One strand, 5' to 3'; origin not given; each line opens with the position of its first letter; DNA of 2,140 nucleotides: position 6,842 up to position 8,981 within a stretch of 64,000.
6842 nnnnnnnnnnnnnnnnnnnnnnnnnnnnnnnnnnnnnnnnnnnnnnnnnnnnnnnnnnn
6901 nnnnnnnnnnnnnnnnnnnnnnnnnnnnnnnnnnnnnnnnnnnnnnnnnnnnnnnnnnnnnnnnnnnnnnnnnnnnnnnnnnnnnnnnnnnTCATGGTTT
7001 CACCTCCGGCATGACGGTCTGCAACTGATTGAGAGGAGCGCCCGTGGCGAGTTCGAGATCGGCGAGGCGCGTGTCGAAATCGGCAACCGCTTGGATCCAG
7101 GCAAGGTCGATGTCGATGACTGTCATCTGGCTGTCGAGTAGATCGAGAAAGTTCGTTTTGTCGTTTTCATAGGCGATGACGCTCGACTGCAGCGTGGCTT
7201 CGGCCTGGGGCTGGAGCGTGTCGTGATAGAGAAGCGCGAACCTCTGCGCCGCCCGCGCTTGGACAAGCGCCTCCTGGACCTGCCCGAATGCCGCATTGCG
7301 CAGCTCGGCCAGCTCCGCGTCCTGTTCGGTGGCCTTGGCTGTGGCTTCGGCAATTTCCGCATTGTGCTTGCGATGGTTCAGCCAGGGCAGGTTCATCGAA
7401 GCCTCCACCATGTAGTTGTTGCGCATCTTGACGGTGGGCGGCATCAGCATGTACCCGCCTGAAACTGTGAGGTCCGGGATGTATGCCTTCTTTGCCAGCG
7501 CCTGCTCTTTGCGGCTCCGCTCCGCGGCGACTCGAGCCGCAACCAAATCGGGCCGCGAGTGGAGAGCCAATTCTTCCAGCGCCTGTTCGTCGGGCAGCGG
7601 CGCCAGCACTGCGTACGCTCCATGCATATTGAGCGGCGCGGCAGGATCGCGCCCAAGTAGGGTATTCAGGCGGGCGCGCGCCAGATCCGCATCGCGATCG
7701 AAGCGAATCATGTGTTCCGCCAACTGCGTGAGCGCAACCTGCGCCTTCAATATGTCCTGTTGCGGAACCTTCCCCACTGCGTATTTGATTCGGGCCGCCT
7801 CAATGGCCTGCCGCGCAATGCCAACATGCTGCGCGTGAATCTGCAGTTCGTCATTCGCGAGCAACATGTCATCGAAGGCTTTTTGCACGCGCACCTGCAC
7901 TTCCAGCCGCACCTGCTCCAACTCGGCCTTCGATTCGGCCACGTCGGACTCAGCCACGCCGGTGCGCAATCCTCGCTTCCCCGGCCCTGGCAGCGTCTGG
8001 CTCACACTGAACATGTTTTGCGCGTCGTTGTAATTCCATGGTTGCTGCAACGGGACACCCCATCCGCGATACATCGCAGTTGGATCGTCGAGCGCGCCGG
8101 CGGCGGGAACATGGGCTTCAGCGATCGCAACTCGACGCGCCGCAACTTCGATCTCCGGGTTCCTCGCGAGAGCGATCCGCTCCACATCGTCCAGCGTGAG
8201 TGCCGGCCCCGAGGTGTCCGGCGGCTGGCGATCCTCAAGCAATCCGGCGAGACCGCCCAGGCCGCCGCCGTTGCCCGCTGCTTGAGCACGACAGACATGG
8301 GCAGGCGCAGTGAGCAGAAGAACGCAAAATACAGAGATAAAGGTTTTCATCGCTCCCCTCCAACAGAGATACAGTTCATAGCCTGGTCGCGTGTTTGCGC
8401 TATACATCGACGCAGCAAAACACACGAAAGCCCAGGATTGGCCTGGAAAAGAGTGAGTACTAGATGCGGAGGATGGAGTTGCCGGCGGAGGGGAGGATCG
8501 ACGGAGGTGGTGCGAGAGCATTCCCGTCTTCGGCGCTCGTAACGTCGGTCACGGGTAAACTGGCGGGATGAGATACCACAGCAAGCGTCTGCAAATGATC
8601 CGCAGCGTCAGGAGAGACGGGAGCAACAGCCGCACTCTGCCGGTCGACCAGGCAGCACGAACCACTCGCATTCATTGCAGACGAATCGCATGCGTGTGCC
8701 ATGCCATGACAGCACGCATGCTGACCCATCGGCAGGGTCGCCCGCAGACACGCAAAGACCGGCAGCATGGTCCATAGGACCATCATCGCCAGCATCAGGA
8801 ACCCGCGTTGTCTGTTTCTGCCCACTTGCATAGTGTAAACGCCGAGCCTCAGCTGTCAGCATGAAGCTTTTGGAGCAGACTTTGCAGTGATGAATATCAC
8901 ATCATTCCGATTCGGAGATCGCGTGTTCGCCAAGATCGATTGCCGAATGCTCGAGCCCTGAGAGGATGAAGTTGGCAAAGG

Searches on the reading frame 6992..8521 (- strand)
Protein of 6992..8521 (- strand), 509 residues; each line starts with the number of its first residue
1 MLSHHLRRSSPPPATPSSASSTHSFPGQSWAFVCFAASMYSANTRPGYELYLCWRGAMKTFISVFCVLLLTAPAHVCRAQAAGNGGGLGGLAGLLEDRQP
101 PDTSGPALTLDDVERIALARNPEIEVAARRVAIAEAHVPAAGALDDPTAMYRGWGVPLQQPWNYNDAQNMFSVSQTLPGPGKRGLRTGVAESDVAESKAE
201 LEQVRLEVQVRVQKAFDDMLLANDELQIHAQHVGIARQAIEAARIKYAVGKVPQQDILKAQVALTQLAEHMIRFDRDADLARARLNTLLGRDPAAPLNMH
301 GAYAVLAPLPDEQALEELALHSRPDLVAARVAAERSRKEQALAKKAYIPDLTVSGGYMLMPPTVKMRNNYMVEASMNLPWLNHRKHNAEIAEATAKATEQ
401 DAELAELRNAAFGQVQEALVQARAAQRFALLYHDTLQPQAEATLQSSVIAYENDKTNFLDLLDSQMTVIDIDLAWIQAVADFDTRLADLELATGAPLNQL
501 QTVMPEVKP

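Call 7: search_protein_families(library=pfam, proteins=[window:6992-8521:-])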
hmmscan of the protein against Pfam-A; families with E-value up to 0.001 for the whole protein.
window:6992-8521:- (509 aa): 1 family
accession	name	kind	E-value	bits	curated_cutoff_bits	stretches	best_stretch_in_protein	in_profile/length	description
PF02321.23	OEP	-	6.3e-42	143.9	22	2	110-290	1-187/187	Outer membrane efflux protein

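Call 31: find_homologous_proteins(query=window:6992-8350:-, max_evalue=1e-30)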
Query window:6992-8350:- (452 aa): 2159 proteins with E <= 1e-30 among 8000 candidates; the best 120 are listed.
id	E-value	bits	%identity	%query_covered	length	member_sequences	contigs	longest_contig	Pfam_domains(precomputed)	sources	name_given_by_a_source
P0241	3.9e-291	983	100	100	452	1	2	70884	PF02321.24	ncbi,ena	-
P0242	2.6e-288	974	99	100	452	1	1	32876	PF02321.24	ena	-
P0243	9.6e-273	922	94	100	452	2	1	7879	PF02321.24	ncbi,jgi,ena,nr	ncbi:MAG TPA: TolC family protein [Acidobacteriaceae bacterium]|nr:TolC family protein [Acidobacteri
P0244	1.3e-270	915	99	94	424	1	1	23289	PF02321.24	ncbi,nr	ncbi:MAG TPA: TolC family protein, partial [Acidobacteriaceae bacterium]|nr:TolC family protein [Aci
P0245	7.0e-269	910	93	100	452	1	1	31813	PF02321.24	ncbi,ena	-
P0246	3.3e-266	901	93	100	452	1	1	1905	PF02321.24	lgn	-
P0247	6.6e-265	897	92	100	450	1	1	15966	PF02321.24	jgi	-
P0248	9.7e-256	866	89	100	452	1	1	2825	PF02321.24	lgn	-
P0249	7.8e-254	860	89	100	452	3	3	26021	PF02321.24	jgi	jgi:outer membrane protein, heavy metal efflux system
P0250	6.4e-253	857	88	100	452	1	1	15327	PF02321.24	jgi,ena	-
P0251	5.5e-252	854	88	100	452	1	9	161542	PF02321.24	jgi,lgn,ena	jgi:outer membrane protein TolC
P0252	3.9e-246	835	86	100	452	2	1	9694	PF02321.24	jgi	jgi:outer membrane protein TolC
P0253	2.9e-243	825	85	100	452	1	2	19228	PF02321.24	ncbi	ncbi:MAG: TolC family protein [Acidobacteriaceae bacterium]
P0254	3.4e-243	825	84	100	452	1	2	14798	PF02321.24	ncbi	ncbi:MAG: TolC family protein [Acidobacteriaceae bacterium]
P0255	5.9e-243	824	85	100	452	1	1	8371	PF02321.24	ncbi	ncbi:MAG: TolC family protein [Acidobacteriaceae bacterium]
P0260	1.4e-240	817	83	100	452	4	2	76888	PF02321.24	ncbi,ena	-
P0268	3.0e-237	806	81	100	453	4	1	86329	PF02321.24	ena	-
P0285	4.4e-214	729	76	100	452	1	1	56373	PF02321.24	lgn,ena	-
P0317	5.2e-209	713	75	100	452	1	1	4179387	PF02321.24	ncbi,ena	-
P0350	1.1e-205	702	73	100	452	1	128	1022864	PF02321.24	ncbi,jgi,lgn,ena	jgi:outer membrane protein TolC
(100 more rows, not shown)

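Call 37: find_encoding_contigs(protein=P0251, flank=4000, max_places=3)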
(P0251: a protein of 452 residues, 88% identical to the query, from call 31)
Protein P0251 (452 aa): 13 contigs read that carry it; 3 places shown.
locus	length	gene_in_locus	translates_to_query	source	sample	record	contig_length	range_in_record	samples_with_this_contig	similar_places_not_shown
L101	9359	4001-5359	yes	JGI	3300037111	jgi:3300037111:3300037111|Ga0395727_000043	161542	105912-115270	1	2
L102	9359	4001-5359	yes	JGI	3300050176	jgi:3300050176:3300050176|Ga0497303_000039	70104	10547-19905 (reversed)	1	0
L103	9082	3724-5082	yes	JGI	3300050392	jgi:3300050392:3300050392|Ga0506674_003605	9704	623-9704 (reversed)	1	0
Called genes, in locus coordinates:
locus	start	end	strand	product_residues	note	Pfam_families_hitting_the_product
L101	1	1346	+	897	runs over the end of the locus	PF00933:Glyco_hydro_3, PF01915:Glyco_hydro_3_C, PF14310:Fn3-like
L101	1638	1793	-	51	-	-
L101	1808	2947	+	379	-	-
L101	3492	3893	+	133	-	-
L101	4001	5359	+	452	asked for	PF02321:OEP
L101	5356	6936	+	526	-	PF25919:BSH_CusB, PF25973:BSH_CzcB, PF25869:3HB_CusB (weak), PF25944:Beta-barrel_RND, PF25954:Beta-barrel_RND_2, PF25967:RND-MFP_C (weak), PF25975:CzcB_C (weak), PF13115:YtkA, +1 more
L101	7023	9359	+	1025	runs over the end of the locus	PF00873:ACR_tran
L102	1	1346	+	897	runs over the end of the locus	PF00933:Glyco_hydro_3, PF01915:Glyco_hydro_3_C, PF14310:Fn3-like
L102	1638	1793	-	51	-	-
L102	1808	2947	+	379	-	-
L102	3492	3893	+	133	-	-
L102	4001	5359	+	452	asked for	PF02321:OEP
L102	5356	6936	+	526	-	PF25919:BSH_CusB, PF25973:BSH_CzcB, PF25869:3HB_CusB (weak), PF25944:Beta-barrel_RND, PF25954:Beta-barrel_RND_2, PF25967:RND-MFP_C (weak), PF25975:CzcB_C (weak), PF13115:YtkA, +1 more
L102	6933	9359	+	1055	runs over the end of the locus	PF00873:ACR_tran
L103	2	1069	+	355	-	?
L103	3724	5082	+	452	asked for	PF02321:OEP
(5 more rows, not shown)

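Call 38: find_encoding_contigs(protein=P0260, flank=4000, max_places=3)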
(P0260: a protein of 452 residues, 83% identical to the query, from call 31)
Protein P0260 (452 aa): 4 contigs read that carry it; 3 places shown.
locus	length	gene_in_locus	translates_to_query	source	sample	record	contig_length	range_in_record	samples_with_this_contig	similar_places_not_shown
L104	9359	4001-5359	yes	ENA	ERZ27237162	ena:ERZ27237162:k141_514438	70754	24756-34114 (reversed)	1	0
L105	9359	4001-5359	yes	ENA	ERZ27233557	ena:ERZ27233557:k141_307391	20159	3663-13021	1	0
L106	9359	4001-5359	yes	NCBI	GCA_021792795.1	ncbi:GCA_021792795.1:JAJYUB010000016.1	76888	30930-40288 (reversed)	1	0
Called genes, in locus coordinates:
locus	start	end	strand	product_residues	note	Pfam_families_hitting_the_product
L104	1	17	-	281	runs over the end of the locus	PF06739:SBBP (faint), PF20067:SSL_N (faint), PF01436:NHL (faint), PF08450:SGL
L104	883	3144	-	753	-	PF00390:malic, PF03949:Malic_M, PF01515:PTA_PTB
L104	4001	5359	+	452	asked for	PF02321:OEP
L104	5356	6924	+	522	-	PF25919:BSH_CusB, PF25973:BSH_CzcB, PF25869:3HB_CusB, PF25944:Beta-barrel_RND (weak), PF25954:Beta-barrel_RND_2, PF25975:CzcB_C (weak), PF13115:YtkA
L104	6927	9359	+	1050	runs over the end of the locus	PF00873:ACR_tran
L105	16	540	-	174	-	-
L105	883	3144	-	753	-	PF00390:malic, PF03949:Malic_M, PF01515:PTA_PTB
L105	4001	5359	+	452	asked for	PF02321:OEP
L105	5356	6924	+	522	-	PF25919:BSH_CusB, PF25973:BSH_CzcB, PF25869:3HB_CusB, PF25944:Beta-barrel_RND (weak), PF25954:Beta-barrel_RND_2, PF25975:CzcB_C (weak), PF13115:YtkA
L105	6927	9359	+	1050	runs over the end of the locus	PF00873:ACR_tran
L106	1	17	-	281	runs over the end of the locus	PF06739:SBBP (faint), PF20067:SSL_N (faint), PF01436:NHL (faint), PF08450:SGL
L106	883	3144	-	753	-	PF00390:malic, PF03949:Malic_M, PF01515:PTA_PTB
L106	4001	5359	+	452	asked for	PF02321:OEP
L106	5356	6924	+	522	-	PF25919:BSH_CusB, PF25973:BSH_CzcB, PF25869:3HB_CusB, PF25944:Beta-barrel_RND (weak), PF25954:Beta-barrel_RND_2, PF25975:CzcB_C (weak), PF13115:YtkA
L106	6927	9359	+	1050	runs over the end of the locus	PF00873:ACR_tran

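Call 39: find_encoding_contigs(protein=P0268, flank=4000, max_places=3)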
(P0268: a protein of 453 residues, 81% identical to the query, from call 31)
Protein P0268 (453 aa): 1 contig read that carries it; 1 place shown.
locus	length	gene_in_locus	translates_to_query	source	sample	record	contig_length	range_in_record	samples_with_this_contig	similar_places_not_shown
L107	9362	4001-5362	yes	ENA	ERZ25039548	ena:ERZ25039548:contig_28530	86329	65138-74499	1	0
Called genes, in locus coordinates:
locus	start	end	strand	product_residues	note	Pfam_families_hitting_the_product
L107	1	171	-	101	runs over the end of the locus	-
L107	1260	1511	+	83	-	PF01872:RibD_C (weak)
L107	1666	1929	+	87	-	-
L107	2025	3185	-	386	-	PF13936:HTH_38, PF00665:rve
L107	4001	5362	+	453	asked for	PF02321:OEP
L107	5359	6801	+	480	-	PF25919:BSH_CusB, PF25973:BSH_CzcB, PF25869:3HB_CusB (weak), PF25944:Beta-barrel_RND, PF25954:Beta-barrel_RND_2, PF25967:RND-MFP_C (weak), PF25975:CzcB_C (faint)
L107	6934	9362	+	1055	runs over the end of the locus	PF00873:ACR_tran, PF03176:MMPL (weak)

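Call 40: find_encoding_contigs(protein=P0285, flank=4000, max_places=3)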
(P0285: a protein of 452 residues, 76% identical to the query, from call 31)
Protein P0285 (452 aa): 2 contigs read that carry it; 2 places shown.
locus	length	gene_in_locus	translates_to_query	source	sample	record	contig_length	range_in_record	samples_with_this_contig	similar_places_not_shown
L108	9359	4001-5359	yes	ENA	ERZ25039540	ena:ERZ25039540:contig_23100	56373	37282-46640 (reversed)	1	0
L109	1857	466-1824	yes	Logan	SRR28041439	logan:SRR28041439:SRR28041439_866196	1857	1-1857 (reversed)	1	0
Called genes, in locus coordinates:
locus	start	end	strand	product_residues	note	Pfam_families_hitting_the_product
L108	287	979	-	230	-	PF01209:Ubie_methyltran, PF01135:PCMT, PF02353:CMAS, PF13489:Methyltransf_23, PF05175:MTS, PF13847:Methyltransf_31, PF08241:Methyltransf_11, PF08242:Methyltransf_12, +3 more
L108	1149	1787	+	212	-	PF00440:TetR_N, PF14278:TetR_C_8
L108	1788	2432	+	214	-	PF01545:Cation_efflux (weak)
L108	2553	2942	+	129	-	-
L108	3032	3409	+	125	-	-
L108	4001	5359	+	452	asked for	PF02321:OEP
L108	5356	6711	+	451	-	PF25919:BSH_CusB, PF25973:BSH_CzcB, PF25869:3HB_CusB (weak), PF25954:Beta-barrel_RND_2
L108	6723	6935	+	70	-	PF13115:YtkA (weak)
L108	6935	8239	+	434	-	PF00873:ACR_tran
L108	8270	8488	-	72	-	-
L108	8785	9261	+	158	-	PF00873:ACR_tran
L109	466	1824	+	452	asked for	PF02321:OEP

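Call 55: search_protein_families(library=pfam, proteins=[L108:2553-2942:+, L108:3032-3409:+, L101:3492-3893:+], max_evalue=0.01)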
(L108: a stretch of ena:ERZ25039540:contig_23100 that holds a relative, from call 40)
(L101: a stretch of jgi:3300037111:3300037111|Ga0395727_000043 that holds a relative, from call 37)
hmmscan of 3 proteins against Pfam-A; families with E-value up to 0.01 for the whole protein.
L108:2553-2942:+ (129 aa): 0 families

L108:3032-3409:+ (125 aa): 1 family
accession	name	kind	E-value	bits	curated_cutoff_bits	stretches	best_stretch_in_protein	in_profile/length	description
PF12059.13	DUF3540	-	0.0087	16.4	27.9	0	68-125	90-147/199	Protein of unknown function (DUF3540)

L101:3492-3893:+ (133 aa): 0 families

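Call 57: find_encoding_contigs(protein=P0350, flank=3000, max_places=8)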
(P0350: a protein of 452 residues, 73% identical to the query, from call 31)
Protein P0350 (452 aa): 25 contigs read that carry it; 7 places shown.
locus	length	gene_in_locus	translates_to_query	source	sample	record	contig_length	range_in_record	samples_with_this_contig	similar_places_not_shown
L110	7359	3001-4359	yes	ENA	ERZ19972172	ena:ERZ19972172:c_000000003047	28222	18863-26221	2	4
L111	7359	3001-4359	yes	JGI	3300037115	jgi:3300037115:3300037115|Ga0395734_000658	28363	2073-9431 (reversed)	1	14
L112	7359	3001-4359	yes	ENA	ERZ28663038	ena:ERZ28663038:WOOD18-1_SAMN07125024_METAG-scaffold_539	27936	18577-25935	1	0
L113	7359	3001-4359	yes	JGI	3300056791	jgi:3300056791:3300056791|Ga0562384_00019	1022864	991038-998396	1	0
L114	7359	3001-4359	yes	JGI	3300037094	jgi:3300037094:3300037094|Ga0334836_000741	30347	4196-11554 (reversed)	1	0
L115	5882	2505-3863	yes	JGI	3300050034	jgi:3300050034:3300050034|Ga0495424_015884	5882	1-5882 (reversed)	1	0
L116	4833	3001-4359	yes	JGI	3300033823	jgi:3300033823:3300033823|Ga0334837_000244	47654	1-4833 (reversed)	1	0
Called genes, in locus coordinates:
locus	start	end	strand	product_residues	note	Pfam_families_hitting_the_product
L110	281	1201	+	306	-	PF00704:Glyco_hydro_18, PF23916:TIM-barrel_EndoS (weak)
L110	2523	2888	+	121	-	-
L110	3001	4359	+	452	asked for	PF02321:OEP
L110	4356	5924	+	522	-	PF25919:BSH_CusB, PF25973:BSH_CzcB, PF25869:3HB_CusB (faint), PF25944:Beta-barrel_RND, PF25954:Beta-barrel_RND_2, PF25967:RND-MFP_C (faint), PF25975:CzcB_C (weak), PF13115:YtkA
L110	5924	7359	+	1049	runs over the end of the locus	PF00873:ACR_tran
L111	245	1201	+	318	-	PF00704:Glyco_hydro_18, PF23916:TIM-barrel_EndoS (weak)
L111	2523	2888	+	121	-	-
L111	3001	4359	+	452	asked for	PF02321:OEP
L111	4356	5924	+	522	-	PF25919:BSH_CusB, PF25973:BSH_CzcB, PF25869:3HB_CusB (faint), PF25944:Beta-barrel_RND, PF25954:Beta-barrel_RND_2, PF25967:RND-MFP_C (faint), PF25975:CzcB_C (weak), PF13115:YtkA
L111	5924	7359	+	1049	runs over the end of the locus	PF00873:ACR_tran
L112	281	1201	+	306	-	PF00704:Glyco_hydro_18, PF23916:TIM-barrel_EndoS (weak)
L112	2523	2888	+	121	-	-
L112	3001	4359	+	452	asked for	PF02321:OEP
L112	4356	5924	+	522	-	PF25919:BSH_CusB, PF25973:BSH_CzcB, PF25869:3HB_CusB (faint), PF25944:Beta-barrel_RND, PF25954:Beta-barrel_RND_2, PF25967:RND-MFP_C (faint), PF25975:CzcB_C (weak), PF13115:YtkA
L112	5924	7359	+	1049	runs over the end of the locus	PF00873:ACR_tran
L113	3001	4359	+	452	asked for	PF02321:OEP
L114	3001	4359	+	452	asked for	PF02321:OEP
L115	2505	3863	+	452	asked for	PF02321:OEP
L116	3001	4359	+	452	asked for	PF02321:OEP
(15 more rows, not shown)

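Call 58: find_encoding_contigs(protein=P0317, flank=10000, max_places=3)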
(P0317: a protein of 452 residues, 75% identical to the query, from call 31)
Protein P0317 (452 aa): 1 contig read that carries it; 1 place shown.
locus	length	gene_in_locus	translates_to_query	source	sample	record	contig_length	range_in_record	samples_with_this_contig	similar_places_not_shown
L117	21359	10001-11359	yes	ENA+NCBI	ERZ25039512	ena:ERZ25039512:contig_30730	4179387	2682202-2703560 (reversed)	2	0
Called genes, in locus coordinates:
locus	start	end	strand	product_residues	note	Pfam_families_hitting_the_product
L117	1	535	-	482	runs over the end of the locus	PF00672:HAMP, PF00512:HisKA, PF02518:HATPase_c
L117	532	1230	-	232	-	PF00072:Response_reg, PF00486:Trans_reg_C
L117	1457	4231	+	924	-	PF13620:CarboxypepD_reg, PF08308:PEGA (weak), PF13715:CarbopepD_reg_2, PF07715:Plug, PF00593:TonB_dep_Rec_b-barrel, PF14905:OMP_b-brl_3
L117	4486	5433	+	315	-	-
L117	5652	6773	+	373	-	PF00328:His_Phos_2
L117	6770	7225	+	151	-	PF00665:rve, PF13683:rve_3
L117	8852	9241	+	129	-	-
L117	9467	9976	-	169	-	-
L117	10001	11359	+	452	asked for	PF02321:OEP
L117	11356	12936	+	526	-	PF25919:BSH_CusB, PF25973:BSH_CzcB, PF25944:Beta-barrel_RND, PF25954:Beta-barrel_RND_2, PF25967:RND-MFP_C (weak), PF25975:CzcB_C (weak), PF05751:FixH (weak), PF13115:YtkA, +1 more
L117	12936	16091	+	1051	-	PF00873:ACR_tran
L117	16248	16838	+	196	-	PF13442:Cytochrome_CBB3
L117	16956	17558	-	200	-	PF05401:NodS (weak), PF08241:Methyltransf_11 (weak), PF08242:Methyltransf_12, PF13649:Methyltransf_25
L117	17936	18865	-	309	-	PF00589:Phage_integrase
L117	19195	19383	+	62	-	-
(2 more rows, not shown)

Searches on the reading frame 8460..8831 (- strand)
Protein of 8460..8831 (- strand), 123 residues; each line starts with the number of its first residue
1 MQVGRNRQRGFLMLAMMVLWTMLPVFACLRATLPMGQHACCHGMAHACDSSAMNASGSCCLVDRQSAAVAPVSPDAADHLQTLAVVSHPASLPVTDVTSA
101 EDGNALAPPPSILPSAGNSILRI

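Call 7: search_protein_families(library=pfam, proteins=[window:8460-8831:-])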
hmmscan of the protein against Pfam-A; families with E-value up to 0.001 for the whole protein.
window:8460-8831:- (123 aa): 0 families

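Call 10: search_protein_families(library=ncbifam, proteins=[window:8460-8831:-], max_evalue=0.01)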
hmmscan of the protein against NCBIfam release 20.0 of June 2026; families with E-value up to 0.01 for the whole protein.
window:8460-8831:- (123 aa): 0 families
